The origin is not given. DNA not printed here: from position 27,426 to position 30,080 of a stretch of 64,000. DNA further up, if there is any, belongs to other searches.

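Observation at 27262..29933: Partner-switching module with a Cache/HAMP-PP2C-HATPase fusion and no adjacent sigma factor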

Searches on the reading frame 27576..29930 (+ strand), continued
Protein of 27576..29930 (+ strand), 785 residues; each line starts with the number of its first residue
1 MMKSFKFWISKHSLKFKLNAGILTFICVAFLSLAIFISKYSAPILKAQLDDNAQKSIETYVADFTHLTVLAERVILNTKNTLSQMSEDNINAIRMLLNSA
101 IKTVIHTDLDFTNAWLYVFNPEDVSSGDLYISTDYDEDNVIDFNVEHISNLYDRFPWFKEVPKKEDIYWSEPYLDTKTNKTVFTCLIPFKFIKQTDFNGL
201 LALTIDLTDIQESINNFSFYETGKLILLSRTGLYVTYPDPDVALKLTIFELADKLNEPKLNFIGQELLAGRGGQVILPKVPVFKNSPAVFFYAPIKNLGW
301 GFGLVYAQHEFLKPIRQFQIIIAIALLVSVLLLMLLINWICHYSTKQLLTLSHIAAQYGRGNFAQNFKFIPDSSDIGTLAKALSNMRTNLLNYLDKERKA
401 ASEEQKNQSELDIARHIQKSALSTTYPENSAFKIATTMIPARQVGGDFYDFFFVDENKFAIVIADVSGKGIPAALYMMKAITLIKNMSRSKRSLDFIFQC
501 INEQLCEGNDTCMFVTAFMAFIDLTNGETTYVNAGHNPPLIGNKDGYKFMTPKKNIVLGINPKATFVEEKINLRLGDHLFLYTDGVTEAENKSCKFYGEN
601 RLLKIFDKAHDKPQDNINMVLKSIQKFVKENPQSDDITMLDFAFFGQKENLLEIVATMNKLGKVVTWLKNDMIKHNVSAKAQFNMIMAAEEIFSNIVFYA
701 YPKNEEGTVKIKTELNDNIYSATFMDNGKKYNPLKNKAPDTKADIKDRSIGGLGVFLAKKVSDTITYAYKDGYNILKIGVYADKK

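Call 55: predict_structure(alignment_id=A4)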
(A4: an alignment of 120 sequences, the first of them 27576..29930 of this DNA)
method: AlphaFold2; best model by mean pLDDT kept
length: 785 residues; sequences in the alignment: 120
mean_pLDDT: 85.7   pTM: 0.43
mean pLDDT of the five models: 85.7, 84.4, 83.6, 83.6, 82.8
residues with pLDDT >= 90: 264; 70-90: 480; 50-70: 41; < 50: 0
segments of 3 or more residues with pLDDT < 50: none
pLDDT, mean of each block of 10 residues (from residue 1): 77 81 86 86 87 89 88 91 89 89 70 89 88 70 87 85 86 86 91 89 88 74 85 88 90 88 91 86 79 90 89 86 87 86 85 86 82 83 84 73 67 79 80 90 82 89 91 88 88 89 87 91 92 93 90 89 91 92 92 90 91 92 90 86 80 86 89 88 92 86 74 88 89 77 67 78 90 89 83
secondary structure, 60 per line:
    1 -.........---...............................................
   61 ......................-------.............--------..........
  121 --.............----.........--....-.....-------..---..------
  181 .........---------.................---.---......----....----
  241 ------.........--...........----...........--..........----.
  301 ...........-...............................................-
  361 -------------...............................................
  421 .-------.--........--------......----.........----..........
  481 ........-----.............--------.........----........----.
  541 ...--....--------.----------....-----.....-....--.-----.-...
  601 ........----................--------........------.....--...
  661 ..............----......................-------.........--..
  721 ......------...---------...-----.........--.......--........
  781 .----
elements in order (helices of 4 or more, strands of 3 or more residues): H2-10 H14-82 H90-102 E111-120 E123-135 E140-148 H151-154 H156-160 E181-189 E199-206 H207-215 E223-228 E233-236 H248-255 H258-268 E273-280 E286-295 E300-307 H308-311 H313-359 H374-421 E432-439 E448-453 E458-466 H471-488 H494-506 E515-523 E528-535 E540-543 E546-549 E569-572 E578-582 H584-587 H598-608 H613-628 E637-644 E651-655 H658-674 H679-700 E708-716 E719-726 H753-761 E764-770 E773-781

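Call 57: find_encoding_contigs(protein=P0006, flank=8000, max_places=1)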
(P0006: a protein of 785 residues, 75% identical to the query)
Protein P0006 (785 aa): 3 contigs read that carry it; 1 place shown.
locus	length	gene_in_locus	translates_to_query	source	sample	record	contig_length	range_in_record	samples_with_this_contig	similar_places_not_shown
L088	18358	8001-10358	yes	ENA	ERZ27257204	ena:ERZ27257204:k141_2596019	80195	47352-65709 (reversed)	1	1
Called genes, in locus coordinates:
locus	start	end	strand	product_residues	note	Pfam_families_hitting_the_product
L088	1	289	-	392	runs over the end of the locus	PF01180:DHO_dh, PF01207:Dus (faint), PF12837:Fer4_6 (faint), PF12838:Fer4_7 (faint), PF13187:Fer4_9 (faint), PF13237:Fer4_10 (faint), PF14697:Fer4_21, PF00037:Fer4 (weak)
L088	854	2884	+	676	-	PF08323:Glyco_transf_5, PF20706:GT4-conflict (weak), PF00534:Glycos_transf_1, PF13692:Glyco_trans_1_4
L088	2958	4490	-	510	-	PF13439:Glyco_transf_4 (weak), PF20706:GT4-conflict (weak), PF00534:Glycos_transf_1, PF13692:Glyco_trans_1_4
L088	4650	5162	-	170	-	-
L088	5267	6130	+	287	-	PF00892:EamA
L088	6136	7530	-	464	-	PF02554:CstA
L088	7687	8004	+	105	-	PF01740:STAS, PF13466:STAS_2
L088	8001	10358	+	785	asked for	PF02743:dCache_1, PF22673:MCP-like_PDC_1, PF07228:SpoIIE, PF13581:HATPase_c_2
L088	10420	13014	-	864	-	PF00171:Aldedh, PF00465:Fe-ADH, PF13685:Fe-ADH_2 (weak), PF25137:ADH_Fe_C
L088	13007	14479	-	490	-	PF00037:Fer4, PF12837:Fer4_6, PF13237:Fer4_10, PF25160:LdpA_Fe-S-bd, PF12838:Fer4_7, PF00037:Fer4, PF12837:Fer4_6, PF02906:Fe_hyd_lg_C, +8 more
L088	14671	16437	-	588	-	PF00111:Fer2, PF13510:Fer2_4, PF00037:Fer4 (faint), PF10588:NADH-G_4Fe-4S_3, PF12838:Fer4_7, PF13187:Fer4_9 (weak), PF02906:Fe_hyd_lg_C, PF02256:Fe_hyd_SSU, +1 more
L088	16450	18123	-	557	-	PF01257:2Fe-2S_thioredx (weak), PF01512:Complex1_51K, PF10531:SLBB (faint), PF10589:NADH_4Fe-4S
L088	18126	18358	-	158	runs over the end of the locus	PF01257:2Fe-2S_thioredx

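Call 58: find_encoding_contigs(protein=P0004, flank=8000, max_places=1)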
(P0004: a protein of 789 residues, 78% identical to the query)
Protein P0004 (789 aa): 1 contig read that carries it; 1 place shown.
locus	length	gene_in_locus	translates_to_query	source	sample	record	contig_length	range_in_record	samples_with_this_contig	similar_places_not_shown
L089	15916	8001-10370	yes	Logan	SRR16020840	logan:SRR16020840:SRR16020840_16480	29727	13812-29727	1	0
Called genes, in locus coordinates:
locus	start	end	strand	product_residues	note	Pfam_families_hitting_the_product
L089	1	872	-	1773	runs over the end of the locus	PF01435:Peptidase_M48 (faint)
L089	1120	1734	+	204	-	PF00163:Ribosomal_S4, PF01479:S4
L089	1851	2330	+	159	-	-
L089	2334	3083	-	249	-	PF00005:ABC_tran, PF13304:AAA_21 (faint)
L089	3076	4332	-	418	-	PF12704:MacB_PCD, PF02687:FtsX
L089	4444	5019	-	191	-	-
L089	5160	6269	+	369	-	PF00478:IMPDH, PF01070:FMN_dh (faint)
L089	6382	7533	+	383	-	-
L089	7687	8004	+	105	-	PF01740:STAS, PF13466:STAS_2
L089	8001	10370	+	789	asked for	PF02743:dCache_1, PF22673:MCP-like_PDC_1, PF07228:SpoIIE, PF13581:HATPase_c_2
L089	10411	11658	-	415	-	PF13671:AAA_33, PF00719:Pyrophosphatase, PF00293:NUDIX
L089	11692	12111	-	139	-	-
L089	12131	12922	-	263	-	PF01209:Ubie_methyltran, PF03848:TehB (weak), PF13489:Methyltransf_23, PF13649:Methyltransf_25, PF13847:Methyltransf_31, PF08241:Methyltransf_11, PF08242:Methyltransf_12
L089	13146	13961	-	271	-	-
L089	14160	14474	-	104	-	-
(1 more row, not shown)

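Call 59: fold_search(model_id=the predicted structure, library=pdb)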
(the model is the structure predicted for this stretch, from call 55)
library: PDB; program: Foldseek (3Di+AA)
matches with E <= 10: 848; with E <= 0.001: 288
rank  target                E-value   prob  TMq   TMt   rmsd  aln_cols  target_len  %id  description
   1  3ke6_A                1.5e-19  1.00  0.28  0.57  12.7       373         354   19  The crystal structure of the RsbU and RsbW domains of Rv1364c from Mycobacterium tuberculosis (released 2010-11-10)
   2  3ke6_B                4.3e-18  1.00  0.26  0.55  13.0       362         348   19  The crystal structure of the RsbU and RsbW domains of Rv1364c from Mycobacterium tuberculosis (released 2010-11-10)
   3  9a65_B                2.5e-12  1.00  0.33  0.39   8.8       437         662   17  Integrative model of YVAQ-MCPB by crosslinking MS and deep learning (released 2024-09-18)
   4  3f79_B                3.0e-12  1.00  0.24  0.75   4.8       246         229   21  Structure of pseudo-centered cell crystal form of the C-terminal phosphatase domain of P. aeruginosa RssB (released 2009-11-24)
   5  9a69_B                5.7e-12  1.00  0.31  0.36   9.6       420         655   14  Integrative model of MCPB-MCPC by crosslinking MS and deep learning (released 2024-09-18)
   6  3eq2_A                7.6e-12  1.00  0.27  0.54   4.6       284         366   20  Structure of Hexagonal Crystal form of Pseudomonas aeruginosa RssB (released 2009-10-20)
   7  3eq2_B                9.7e-12  1.00  0.26  0.52   6.1       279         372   22  Structure of Hexagonal Crystal form of Pseudomonas aeruginosa RssB (released 2009-10-20)
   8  3f7a_B                1.1e-11  1.00  0.28  0.54   6.4       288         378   21  Structure of Orthorhombic crystal form of Pseudomonas aeruginosa RssB (released 2009-11-24)
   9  3f79_F                1.2e-11  1.00  0.25  0.76   4.4       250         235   21  Structure of pseudo-centered cell crystal form of the C-terminal phosphatase domain of P. aeruginosa RssB (released 2009-11-24)
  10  3f79_D                1.7e-11  1.00  0.25  0.78   4.6       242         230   21  Structure of pseudo-centered cell crystal form of the C-terminal phosphatase domain of P. aeruginosa RssB (released 2009-11-24)
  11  6k4e_B                2.1e-11  1.00  0.27  0.82   3.0       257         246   21  SiaA-PP2C domain of Pseudomonas aeruginosa (released 2019-06-26)
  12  3es2_A                2.2e-11  1.00  0.24  0.76   4.3       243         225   21  Structure of the C-terminal phosphatase domain of P. aeruginonsa RssB (released 2009-10-20)
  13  6k4e_A                3.5e-11  1.00  0.27  0.80   3.2       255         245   21  SiaA-PP2C domain of Pseudomonas aeruginosa (released 2019-06-26)
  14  3f79_E                3.5e-11  1.00  0.23  0.70   6.5       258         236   20  Structure of pseudo-centered cell crystal form of the C-terminal phosphatase domain of P. aeruginosa RssB (released 2009-11-24)
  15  3f79_C                3.6e-11  1.00  0.25  0.77   4.4       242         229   21  Structure of pseudo-centered cell crystal form of the C-terminal phosphatase domain of P. aeruginosa RssB (released 2009-11-24)
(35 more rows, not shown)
